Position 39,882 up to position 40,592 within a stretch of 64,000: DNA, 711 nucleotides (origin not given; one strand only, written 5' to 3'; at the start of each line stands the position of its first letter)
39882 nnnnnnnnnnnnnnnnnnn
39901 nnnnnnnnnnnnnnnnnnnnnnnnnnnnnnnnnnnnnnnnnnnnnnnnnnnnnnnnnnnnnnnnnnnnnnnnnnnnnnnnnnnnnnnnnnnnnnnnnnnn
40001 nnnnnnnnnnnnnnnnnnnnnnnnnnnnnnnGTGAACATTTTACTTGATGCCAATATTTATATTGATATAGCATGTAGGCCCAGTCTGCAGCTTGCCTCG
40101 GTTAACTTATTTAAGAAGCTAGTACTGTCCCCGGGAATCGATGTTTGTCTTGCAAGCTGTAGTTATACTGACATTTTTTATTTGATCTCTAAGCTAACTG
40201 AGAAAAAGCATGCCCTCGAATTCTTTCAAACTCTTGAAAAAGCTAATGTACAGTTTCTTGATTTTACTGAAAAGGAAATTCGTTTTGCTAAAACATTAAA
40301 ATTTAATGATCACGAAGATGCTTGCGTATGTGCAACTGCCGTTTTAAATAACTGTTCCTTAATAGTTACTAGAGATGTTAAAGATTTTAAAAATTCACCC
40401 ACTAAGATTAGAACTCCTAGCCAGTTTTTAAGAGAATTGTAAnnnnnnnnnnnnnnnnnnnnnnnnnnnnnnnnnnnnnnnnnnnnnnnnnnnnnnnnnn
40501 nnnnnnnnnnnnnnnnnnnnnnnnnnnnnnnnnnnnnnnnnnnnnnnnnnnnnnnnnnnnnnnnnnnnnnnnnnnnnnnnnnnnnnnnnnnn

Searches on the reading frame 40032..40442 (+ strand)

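Call 52: search_protein_families(library=pfam, proteins=[window:40032-40442:+], max_evalue=0.01)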
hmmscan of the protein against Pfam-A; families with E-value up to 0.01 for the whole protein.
window:40032-40442:+ (136 aa): 2 families
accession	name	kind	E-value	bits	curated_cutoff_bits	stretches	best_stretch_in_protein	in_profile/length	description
PF13470.12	PIN_3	-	1.1e-12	49.2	27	1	3-117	2-115/115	PIN domain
PF01850.27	PIN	-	4.2e-05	24.6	23.6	1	3-119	1-114/120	PIN domain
